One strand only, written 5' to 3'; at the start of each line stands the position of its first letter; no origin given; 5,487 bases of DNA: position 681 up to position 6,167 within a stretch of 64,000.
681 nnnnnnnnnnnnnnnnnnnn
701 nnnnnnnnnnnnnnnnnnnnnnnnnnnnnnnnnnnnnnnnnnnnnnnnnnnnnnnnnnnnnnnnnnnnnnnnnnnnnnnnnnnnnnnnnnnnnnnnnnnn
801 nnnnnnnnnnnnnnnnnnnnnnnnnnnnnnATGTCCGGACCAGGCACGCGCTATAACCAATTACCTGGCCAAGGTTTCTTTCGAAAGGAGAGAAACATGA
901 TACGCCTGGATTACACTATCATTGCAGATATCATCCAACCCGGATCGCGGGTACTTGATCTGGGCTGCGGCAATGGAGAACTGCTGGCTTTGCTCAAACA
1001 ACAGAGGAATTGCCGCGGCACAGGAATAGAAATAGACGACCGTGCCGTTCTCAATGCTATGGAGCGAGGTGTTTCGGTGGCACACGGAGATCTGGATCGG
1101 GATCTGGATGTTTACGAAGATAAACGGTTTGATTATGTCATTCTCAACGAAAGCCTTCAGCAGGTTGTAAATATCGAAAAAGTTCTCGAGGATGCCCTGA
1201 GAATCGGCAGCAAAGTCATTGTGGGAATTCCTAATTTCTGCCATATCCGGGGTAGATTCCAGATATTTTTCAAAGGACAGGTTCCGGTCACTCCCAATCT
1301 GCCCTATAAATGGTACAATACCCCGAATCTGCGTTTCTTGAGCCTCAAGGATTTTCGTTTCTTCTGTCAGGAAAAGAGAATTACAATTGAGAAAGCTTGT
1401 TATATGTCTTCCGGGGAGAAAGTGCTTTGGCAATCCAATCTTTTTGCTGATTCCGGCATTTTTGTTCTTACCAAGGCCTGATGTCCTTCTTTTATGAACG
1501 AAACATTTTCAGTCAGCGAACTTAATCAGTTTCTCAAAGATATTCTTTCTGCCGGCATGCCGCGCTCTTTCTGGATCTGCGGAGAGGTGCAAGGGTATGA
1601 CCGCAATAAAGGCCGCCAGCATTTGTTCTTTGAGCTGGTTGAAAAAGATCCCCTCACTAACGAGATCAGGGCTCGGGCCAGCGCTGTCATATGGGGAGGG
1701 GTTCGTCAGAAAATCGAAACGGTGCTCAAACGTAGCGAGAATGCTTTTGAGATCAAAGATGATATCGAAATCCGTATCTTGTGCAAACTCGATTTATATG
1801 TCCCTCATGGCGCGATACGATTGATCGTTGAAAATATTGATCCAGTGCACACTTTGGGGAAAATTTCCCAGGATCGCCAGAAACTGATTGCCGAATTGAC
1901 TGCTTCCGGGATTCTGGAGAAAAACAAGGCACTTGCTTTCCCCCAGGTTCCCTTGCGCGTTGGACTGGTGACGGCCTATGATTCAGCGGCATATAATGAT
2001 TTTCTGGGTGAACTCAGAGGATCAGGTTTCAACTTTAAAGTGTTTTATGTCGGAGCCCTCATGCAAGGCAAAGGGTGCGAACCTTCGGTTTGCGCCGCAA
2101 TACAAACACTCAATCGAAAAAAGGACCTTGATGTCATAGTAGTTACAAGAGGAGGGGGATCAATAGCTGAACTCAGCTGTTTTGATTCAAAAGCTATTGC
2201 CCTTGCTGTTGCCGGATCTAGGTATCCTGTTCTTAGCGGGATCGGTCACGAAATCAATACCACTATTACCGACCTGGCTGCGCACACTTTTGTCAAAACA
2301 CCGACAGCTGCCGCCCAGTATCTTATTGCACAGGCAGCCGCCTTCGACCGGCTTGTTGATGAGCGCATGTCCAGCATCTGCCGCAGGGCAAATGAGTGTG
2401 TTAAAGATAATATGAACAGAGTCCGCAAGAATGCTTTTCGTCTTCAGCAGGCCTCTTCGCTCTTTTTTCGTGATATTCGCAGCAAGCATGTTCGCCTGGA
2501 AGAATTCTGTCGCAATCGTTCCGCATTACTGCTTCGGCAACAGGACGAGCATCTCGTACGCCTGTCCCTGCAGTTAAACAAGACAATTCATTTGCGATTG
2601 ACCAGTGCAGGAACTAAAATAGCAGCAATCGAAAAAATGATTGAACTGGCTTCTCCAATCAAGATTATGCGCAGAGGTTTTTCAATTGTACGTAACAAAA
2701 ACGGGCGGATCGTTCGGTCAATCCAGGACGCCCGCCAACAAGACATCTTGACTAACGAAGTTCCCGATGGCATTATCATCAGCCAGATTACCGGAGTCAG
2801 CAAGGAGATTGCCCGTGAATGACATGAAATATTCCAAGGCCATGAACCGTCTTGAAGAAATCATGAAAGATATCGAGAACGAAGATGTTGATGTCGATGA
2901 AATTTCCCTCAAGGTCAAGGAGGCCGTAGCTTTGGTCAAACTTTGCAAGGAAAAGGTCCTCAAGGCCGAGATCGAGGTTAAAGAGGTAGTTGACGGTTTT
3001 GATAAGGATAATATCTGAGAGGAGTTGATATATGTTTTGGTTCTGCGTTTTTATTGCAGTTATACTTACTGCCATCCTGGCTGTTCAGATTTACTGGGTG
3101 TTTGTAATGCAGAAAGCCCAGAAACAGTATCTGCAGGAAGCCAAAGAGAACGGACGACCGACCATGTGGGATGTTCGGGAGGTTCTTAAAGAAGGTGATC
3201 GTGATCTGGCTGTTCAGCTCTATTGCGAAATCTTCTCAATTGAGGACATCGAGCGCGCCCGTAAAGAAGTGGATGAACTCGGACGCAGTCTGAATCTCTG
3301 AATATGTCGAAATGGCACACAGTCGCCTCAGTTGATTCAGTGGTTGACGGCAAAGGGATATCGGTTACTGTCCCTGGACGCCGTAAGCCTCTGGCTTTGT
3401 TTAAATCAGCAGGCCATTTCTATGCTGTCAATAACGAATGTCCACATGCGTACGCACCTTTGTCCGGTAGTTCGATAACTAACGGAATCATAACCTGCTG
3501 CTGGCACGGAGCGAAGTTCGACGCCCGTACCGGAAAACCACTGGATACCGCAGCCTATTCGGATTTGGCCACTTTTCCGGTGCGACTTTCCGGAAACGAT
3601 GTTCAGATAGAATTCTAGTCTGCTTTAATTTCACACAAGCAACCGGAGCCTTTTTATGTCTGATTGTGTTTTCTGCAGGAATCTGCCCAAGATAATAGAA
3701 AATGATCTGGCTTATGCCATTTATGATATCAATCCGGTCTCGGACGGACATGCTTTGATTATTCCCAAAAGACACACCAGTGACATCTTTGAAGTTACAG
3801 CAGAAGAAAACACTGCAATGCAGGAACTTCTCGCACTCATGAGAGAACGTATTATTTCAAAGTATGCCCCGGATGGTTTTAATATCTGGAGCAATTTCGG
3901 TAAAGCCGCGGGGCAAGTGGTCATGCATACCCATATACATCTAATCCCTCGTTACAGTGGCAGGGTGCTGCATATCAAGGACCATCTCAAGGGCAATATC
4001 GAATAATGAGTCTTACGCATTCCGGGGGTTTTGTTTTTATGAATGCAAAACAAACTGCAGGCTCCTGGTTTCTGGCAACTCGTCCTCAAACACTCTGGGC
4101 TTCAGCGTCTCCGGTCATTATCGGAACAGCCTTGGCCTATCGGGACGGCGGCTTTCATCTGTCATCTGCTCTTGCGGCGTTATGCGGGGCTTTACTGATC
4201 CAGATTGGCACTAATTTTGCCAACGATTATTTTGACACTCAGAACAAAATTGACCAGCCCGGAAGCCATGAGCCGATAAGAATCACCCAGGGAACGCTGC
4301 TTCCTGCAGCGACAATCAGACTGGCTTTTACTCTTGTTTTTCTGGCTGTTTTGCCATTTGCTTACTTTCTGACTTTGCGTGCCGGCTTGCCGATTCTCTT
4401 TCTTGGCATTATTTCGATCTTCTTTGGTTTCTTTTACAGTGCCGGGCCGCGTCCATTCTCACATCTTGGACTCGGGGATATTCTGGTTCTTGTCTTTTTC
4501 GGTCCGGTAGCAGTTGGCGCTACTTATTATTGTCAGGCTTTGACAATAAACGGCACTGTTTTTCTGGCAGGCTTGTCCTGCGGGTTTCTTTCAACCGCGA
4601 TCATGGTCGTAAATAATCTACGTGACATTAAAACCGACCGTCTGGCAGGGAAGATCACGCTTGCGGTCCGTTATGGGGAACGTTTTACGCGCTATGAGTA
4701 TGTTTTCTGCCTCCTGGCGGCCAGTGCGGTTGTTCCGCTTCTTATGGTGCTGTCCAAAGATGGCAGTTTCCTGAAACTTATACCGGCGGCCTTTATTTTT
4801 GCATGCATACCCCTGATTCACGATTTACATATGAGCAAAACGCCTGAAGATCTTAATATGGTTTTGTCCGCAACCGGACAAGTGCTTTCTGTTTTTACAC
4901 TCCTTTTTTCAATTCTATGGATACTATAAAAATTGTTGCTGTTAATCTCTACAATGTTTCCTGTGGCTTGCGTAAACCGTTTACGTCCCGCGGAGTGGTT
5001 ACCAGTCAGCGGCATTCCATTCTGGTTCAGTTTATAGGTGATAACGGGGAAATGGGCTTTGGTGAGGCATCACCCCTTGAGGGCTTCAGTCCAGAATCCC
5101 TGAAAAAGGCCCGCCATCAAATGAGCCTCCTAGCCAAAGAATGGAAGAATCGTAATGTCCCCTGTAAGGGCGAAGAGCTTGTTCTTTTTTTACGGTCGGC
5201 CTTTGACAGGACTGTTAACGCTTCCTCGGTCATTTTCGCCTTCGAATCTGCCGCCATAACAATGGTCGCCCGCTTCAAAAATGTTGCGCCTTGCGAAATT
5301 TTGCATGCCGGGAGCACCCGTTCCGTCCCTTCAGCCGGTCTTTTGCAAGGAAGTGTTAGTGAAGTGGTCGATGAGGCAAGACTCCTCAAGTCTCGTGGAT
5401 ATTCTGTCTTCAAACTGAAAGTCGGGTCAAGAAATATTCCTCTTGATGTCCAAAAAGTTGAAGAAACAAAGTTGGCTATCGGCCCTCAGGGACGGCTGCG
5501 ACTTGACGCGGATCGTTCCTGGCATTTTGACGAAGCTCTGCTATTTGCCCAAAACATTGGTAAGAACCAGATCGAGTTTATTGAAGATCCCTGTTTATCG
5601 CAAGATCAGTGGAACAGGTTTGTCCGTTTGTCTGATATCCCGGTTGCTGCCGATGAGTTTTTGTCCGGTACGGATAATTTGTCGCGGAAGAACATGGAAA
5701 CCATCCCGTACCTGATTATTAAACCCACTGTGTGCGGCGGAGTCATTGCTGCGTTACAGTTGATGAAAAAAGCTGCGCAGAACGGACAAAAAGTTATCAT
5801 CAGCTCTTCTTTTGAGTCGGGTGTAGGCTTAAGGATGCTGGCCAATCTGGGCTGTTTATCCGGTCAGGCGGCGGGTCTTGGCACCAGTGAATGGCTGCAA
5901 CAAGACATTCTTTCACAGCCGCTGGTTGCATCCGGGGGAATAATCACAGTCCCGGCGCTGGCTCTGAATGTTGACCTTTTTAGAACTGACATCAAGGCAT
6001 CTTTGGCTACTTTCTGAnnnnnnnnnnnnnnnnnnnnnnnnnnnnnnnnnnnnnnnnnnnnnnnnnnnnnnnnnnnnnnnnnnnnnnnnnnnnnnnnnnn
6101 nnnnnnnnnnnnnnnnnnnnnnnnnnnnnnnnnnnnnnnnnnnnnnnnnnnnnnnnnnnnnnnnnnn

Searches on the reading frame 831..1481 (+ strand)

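Call 77: search_protein_families(library=pfam, proteins=[window:831-1481:+], max_evalue=0.00001)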
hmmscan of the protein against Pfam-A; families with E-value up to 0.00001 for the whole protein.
window:831-1481:+ (216 aa): 6 families
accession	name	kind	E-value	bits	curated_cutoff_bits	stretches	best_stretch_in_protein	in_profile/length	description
PF07021.18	MetW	-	7.9e-66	221.8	21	1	25-213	1-193/193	Methionine biosynthesis protein MetW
PF13847.12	Methyltransf_31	-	1.7e-12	47.7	27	1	36-127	2-102/145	Methyltransferase domain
PF13489.12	Methyltransf_23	-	8.1e-12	45.6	27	1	32-124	17-106/164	Methyltransferase domain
PF13649.12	Methyltransf_25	-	2.4e-10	41.4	27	1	41-124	1-91/97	Methyltransferase domain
PF08241.18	Methyltransf_11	-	6e-10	40.1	21.2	1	42-125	1-86/95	Methyltransferase domain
PF08242.18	Methyltransf_12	-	4.5e-08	34.2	30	1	42-122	1-88/98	Methyltransferase domain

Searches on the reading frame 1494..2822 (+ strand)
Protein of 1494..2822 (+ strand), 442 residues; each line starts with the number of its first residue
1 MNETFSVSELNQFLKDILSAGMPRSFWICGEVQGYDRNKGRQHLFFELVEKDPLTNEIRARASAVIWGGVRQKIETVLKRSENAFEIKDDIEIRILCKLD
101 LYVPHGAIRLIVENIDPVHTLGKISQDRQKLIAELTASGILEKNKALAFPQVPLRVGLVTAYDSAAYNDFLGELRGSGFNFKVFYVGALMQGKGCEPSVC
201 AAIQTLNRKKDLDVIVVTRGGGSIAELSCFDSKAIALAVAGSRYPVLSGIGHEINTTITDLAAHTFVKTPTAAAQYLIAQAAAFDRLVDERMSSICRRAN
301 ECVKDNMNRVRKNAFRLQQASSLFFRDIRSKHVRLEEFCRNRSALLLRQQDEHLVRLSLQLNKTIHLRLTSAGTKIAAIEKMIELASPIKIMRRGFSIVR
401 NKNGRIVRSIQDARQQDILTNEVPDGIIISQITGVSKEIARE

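Call 77: search_protein_families(library=pfam, proteins=[window:1494-2822:+], max_evalue=0.00001)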
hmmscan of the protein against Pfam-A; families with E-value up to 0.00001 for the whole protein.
window:1494-2822:+ (442 aa): 2 families
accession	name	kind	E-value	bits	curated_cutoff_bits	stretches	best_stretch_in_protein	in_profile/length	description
PF02601.20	Exonuc_VII_L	-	9.4e-65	219.6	35.9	1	141-428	2-312/315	Exonuclease VII, large subunit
PF13742.12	tRNA_anti_2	-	3.2e-15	56.6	27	1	5-116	1-95/95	OB-fold nucleic acid binding domain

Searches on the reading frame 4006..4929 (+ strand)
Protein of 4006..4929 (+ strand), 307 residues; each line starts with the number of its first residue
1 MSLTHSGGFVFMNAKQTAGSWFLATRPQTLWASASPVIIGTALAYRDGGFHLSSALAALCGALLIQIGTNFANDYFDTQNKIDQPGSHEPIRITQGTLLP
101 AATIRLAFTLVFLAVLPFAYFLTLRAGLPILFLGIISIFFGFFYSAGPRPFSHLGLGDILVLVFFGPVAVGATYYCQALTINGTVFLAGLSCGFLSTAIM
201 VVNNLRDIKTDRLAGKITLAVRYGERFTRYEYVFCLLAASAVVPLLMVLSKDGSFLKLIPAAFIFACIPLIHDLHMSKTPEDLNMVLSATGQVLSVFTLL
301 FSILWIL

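Call 77: search_protein_families(library=pfam, proteins=[window:4006-4929:+], max_evalue=0.00001)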
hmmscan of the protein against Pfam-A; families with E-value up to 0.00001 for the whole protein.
window:4006-4929:+ (307 aa): 1 family
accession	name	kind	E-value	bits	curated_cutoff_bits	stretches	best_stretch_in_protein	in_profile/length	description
PF01040.23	UbiA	-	4e-29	102.1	34.2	1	35-281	3-238/250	UbiA prenyltransferase family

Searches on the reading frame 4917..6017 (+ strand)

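Call 77: search_protein_families(library=pfam, proteins=[window:4917-6017:+], max_evalue=0.00001)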
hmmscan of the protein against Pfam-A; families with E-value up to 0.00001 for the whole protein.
window:4917-6017:+ (366 aa): 2 families
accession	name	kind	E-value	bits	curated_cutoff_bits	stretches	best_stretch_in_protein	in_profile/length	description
PF13378.12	MR_MLE_C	-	4.3e-25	89.2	29.4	1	150-347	2-207/219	Enolase C-terminal domain-like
PF21508.2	MenC_N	-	7.2e-08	32.9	27.3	1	9-80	4-74/94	MenC, N-terminal domain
